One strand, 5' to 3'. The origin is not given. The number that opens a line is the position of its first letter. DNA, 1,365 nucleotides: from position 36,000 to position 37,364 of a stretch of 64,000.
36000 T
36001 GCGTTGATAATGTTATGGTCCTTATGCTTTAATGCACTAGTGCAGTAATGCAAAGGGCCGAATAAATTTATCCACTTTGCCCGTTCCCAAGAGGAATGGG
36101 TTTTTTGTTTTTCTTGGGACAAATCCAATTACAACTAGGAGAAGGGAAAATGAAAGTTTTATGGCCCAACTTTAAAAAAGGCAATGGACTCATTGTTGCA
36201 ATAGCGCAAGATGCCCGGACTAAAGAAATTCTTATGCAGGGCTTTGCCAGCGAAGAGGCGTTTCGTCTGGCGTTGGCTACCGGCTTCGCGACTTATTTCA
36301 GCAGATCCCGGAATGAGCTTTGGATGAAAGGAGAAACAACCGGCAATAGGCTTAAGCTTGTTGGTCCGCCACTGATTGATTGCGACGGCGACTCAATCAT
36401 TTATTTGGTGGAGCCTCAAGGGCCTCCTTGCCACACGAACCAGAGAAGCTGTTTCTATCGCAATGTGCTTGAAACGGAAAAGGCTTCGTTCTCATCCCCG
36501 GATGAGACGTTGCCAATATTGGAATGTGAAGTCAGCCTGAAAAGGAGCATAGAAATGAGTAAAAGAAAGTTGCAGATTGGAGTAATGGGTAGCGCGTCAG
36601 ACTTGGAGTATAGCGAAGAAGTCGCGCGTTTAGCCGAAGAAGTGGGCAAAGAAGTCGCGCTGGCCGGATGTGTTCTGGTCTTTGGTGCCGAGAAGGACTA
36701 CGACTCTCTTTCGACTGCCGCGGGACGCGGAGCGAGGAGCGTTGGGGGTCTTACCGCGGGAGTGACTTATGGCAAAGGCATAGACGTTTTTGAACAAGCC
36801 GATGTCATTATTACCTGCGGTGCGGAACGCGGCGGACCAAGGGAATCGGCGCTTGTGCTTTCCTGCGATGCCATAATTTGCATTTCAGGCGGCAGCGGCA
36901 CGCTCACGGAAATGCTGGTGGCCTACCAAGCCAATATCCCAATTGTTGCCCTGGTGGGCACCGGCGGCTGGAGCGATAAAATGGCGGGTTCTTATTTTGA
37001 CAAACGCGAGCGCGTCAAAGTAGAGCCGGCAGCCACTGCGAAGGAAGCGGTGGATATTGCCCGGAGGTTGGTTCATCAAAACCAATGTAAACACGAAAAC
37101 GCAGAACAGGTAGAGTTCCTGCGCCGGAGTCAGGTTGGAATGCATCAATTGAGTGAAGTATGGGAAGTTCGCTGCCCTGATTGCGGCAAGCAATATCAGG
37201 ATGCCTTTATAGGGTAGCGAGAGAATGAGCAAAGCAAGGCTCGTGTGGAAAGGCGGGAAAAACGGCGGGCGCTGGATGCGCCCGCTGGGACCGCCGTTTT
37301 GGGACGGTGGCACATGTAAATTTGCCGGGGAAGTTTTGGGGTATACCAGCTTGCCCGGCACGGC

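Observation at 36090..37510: Higher-GC island encoding an in-frame HisI (PRA-cyclohydrolase) - LOG/TIGR00725-like fusion plus a small Gly-rich ORF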

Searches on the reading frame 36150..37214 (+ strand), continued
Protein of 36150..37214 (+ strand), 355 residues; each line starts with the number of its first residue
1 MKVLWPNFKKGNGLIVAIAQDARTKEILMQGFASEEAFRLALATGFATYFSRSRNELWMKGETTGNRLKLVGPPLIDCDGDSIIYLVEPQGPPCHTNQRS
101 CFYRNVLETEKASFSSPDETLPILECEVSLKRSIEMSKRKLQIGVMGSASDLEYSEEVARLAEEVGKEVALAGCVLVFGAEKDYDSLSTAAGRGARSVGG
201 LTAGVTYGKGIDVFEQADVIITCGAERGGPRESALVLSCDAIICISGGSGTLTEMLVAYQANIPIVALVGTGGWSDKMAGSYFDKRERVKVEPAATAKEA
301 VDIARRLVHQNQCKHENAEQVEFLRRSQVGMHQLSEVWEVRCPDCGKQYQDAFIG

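Call 24: find_encoding_contigs(protein=P0009, flank=6000, max_places=3)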
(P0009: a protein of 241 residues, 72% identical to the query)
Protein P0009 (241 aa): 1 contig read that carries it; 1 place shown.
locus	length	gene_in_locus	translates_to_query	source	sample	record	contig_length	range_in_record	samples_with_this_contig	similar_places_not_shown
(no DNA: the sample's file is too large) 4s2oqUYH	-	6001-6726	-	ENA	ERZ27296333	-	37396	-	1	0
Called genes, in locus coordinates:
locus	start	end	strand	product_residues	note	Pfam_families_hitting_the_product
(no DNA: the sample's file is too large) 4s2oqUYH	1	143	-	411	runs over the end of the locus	PF05496:RuvB_N, PF00004:AAA, PF07728:AAA_5, PF16193:AAA_assoc_2, PF12002:MgsA_C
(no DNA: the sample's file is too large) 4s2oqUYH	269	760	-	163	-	PF07963:N_methyl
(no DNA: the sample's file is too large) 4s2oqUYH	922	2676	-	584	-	PF00664:ABC_membrane, PF02463:SMC_N, PF00005:ABC_tran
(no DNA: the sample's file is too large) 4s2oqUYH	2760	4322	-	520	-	PF01676:Metalloenzyme, PF00884:Sulfatase (faint), PF06415:iPGM_N, PF01663:Phosphodiest (weak)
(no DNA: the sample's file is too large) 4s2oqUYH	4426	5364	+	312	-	-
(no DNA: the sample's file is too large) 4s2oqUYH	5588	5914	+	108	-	PF01371:Trp_repressor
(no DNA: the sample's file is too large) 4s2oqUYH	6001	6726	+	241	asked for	PF18306:LDcluster4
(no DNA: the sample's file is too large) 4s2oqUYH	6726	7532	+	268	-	PF01634:HisG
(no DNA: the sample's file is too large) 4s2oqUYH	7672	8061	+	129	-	PF01502:PRA-CH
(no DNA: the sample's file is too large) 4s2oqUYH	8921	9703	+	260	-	-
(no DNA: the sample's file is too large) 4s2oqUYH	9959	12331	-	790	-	-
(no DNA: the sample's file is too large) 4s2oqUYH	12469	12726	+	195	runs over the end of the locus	-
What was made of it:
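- One further contig, which carries P0009, has the order TrpR-like/SLOG/HisG/PRA-CH (call 24).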

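Call 25: find_encoding_contigs(protein=P0005, flank=6000, max_places=3)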
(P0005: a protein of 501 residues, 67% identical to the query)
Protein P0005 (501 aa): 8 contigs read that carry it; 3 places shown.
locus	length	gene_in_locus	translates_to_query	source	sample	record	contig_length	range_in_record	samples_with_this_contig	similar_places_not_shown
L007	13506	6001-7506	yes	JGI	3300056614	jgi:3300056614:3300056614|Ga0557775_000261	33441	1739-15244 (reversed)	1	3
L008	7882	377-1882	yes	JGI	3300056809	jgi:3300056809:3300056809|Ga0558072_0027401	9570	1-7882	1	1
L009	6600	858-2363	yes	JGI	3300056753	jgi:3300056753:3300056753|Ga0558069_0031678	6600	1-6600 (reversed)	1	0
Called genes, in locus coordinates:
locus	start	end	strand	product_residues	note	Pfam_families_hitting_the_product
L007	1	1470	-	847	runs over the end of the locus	PF02861:Clp_N, PF02861:Clp_N, PF23569:NBD_SMAX1, PF00004:AAA, PF17871:AAA_lid_9, PF00004:AAA, PF07724:AAA_2, PF07728:AAA_5, +8 more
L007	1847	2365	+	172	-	PF21982:RecX_HTH1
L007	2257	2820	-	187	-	PF04480:DUF559, PF18741:MTES_1575 (weak)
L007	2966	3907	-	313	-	PF01435:Peptidase_M48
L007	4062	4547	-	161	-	-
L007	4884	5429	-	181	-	PF04011:LemA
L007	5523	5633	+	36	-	-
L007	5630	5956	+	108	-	PF01371:Trp_repressor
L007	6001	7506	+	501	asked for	PF00294:PfkB, PF18306:LDcluster4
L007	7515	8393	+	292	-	PF01634:HisG, PF08029:HisG_C (weak)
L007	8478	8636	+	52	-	-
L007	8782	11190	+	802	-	PF07517:SecA_DEAD, PF01043:SecA_PP_bind, PF21090:P-loop_SecA, PF07516:SecA_SW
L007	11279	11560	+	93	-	PF02686:GatC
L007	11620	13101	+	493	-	PF01425:Amidase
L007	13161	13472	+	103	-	-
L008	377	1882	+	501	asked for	PF00294:PfkB, PF18306:LDcluster4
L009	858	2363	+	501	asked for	PF00294:PfkB, PF18306:LDcluster4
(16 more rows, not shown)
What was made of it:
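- P0005 is PfkB~SLOG and is followed by HisG (call 25).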

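Call 68: search_protein_representatives(protein=window:36150-37214:+)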
Query: 355 residues. Proteins with E-value up to 0.001 (for the whole library): 6772; up to 1e-10: 2926; up to 1e-30: 30. The best 150 are listed.
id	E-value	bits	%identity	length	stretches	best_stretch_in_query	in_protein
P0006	6.7e-86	304.8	67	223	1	138-355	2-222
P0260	3.0e-60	220.4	64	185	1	136-308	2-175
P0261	1.4e-58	214.9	58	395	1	110-314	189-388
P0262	4.3e-58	213.3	60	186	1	139-312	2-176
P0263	1.1e-57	212.0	60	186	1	138-308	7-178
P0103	4.5e-55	203.4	58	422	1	138-311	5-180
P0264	8.9e-54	199.1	74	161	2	139-222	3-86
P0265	4.5e-51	190.2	59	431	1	135-305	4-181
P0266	3.8e-50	187.2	52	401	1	135-318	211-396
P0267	1.2e-47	179.0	73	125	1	190-308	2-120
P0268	3.2e-44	167.7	46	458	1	138-314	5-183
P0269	6.9e-44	166.6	62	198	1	177-309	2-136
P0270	1.6e-41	158.8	50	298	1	138-314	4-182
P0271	4.6e-39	150.7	68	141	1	139-249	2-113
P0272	1.1e-38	149.5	51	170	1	159-312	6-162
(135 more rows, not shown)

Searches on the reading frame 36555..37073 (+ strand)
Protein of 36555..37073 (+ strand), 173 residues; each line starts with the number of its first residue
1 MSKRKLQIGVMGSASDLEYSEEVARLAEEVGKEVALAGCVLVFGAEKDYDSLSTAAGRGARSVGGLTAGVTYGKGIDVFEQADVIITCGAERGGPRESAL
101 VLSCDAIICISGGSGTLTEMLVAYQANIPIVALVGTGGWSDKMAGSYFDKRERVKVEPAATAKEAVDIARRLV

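Call 32: find_related_loci(query=A1, collection=genome_contigs, flank=8000)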
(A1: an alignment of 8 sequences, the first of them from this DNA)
Query A1 (173 aa) in genome_contigs; peptide patterns used: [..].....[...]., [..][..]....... (x = any residue, [..] = any of these).
457 stretches matched a pattern; 370 encode a relative of the query (tblastn E <= 1e-3); the best 80 are kept; 80 distinct loci.
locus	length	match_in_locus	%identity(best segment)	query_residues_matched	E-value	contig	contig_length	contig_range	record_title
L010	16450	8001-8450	81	4-153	2e-79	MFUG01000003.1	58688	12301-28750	MAG: Candidatus Nomurabacteria bacterium RIFCSPHIGHO2_02_FULL_42_19 rifcsphigho2_02_scaffold_1328, whole genome shotgun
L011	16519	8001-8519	68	2-173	6e-75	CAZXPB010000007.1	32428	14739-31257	MAG TPA_asm: uncultured Candidatus Saccharibacteria bacterium isolate SRP278252_co1_286 genome assembly, contig: NODE_21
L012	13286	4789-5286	70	4-169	8e-75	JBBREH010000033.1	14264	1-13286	MAG: Candidatus Doudnabacteria bacterium isolate Co_metawrap_2493 Cmw_2493_k141_1660676_length_14264_cov_25.9823, whole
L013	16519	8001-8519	68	2-173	1e-74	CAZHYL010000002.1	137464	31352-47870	MAG TPA_asm: uncultured Candidatus Saccharibacteria bacterium isolate binchicken_co347_150 genome assembly, contig: NODE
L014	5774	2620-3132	70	3-171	1e-74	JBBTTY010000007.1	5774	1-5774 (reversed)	MAG: Patescibacteria group bacterium isolate H51-bin043_1 H51_bin043_1_000000000007, whole genome shotgun sequence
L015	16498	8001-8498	69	4-169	4e-73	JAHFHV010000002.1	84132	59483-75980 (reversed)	MAG: Candidatus Magasanikiibacteriota bacterium isolate nzgw347 NODE_143_length_84133_cov_6.044315, whole genome shotgun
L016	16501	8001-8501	71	4-169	5e-72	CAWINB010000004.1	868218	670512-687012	MAG: Candidatus Doudnabacteria bacterium isolate MFD04434.bin.1.36 genome assembly, contig: contig_4859, whole genome sh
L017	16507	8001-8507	69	2-169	8e-72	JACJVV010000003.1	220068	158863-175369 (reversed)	MAG: Candidatus Woesearchaeota archaeon isolate HK-STAS-Nano-4 HK-STAS-Nano-4_3, whole genome shotgun sequence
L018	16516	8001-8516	69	4-173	2e-71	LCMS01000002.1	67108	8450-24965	MAG: Candidatus Uhrbacteria bacterium GW2011_GWE2_46_68 UX57_C0002, whole genome shotgun sequence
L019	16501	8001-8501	68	4-169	4e-71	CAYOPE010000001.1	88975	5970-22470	MAG TPA_asm: uncultured Candidatus Saccharibacteria bacterium isolate SRP273308_co1_413 genome assembly, contig: NODE_26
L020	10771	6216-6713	69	4-167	4e-71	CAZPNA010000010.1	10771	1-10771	MAG TPA_asm: uncultured Candidatus Saccharibacteria bacterium isolate binchicken_co7_99 genome assembly, contig: NODE_72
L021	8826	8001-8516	66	1-172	4e-71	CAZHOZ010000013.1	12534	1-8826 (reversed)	MAG TPA_asm: uncultured Candidatus Saccharibacteria bacterium isolate binchicken_co16_307 genome assembly, contig: NODE_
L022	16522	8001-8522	65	2-173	2e-70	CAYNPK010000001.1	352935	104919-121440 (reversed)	MAG TPA_asm: uncultured Candidatus Saccharibacteria bacterium isolate SRP263991_co4_20 genome assembly, contig: NODE_2_l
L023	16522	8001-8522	66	1-173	3e-70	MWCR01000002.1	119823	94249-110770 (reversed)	MAG: Parcubacteria group bacterium ADurb.Bin192 BWY14_contig000002, whole genome shotgun sequence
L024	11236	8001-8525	62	1-173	4e-70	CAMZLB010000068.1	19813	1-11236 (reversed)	Candidatus Moranbacteria bacterium isolate TAG_MAG_00007 genome assembly, contig: TAG_MAG_00007_000000000022, whole geno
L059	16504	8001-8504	65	4-169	2e-67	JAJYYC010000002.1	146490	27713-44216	MAG: Candidatus Micrarchaeota archaeon isolate FK3.bin85 NODE_124_length_146490_cov_1.383102, whole genome shotgun seque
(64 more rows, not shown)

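Call 58: search_protein_families(library=pfam, proteins=[L017:2470-3483:+, L017:3547-4290:+, L017:4290-4958:+, L017:4927-5736:+, L017:5773-6507:-, L017:12530-13735:-, L017:13790-14620:-, L017:14691-16112:-, L059:11129-12181:-, L059:6044-7492:+], max_evalue=0.001)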
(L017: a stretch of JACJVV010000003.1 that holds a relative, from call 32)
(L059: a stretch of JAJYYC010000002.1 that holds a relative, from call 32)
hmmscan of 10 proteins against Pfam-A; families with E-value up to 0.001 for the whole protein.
L017:2470-3483:+ (338 aa): 1 family
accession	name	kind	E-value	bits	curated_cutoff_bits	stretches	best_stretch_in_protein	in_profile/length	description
PF00999.27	Na_H_Exchanger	-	1.1e-37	130.2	26.2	2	23-204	6-188/375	Sodium/hydrogen exchanger, transmembrane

L017:3547-4290:+ (248 aa): 0 families

L017:4290-4958:+ (223 aa): 2 families
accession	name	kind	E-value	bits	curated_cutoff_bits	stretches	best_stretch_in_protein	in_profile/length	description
PF13462.12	Thioredoxin_4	-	2.7e-15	57.4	23.2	1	57-206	11-165/165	Thioredoxin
PF01323.26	DSBA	-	1.9e-07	31.5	25.6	1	117-201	100-187/191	DSBA-like thioredoxin domain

L017:4927-5736:+ (270 aa): 0 families

L017:5773-6507:- (245 aa): 0 families

L017:12530-13735:- (402 aa): 3 families
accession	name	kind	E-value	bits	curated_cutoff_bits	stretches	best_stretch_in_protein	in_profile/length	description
PF00483.29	NTP_transferase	-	1e-34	120.7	21.2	1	5-278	2-241/245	Nucleotidyl transferase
PF22640.1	ManC_GMP_beta-helix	-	5.9e-08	33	27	1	294-339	9-54/55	MannoseP isomerase/GMP-like beta-helix domain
PF12804.13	NTP_transf_3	-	5e-06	27.2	27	1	5-81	1-68/160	MobA-like NTP transferase domain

L017:13790-14620:- (277 aa): 0 families

L017:14691-16112:- (474 aa): 0 families

L059:11129-12181:- (351 aa): 0 families

L059:6044-7492:+ (483 aa): 3 families
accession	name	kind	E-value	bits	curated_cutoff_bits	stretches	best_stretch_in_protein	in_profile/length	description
PF09180.16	ProRS-C_1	-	4.8e-25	87.9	31.5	1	417-483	3-71/71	Prolyl-tRNA synthetase, C-terminal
PF00587.30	tRNA-synt_2b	-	1.6e-18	67.8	29.3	1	104-277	5-178/179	tRNA synthetase class II core domain (G, H, P, S and T)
PF03129.25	HGTP_anticodon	-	6.9e-18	65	21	1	294-385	1-90/94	Anticodon binding domain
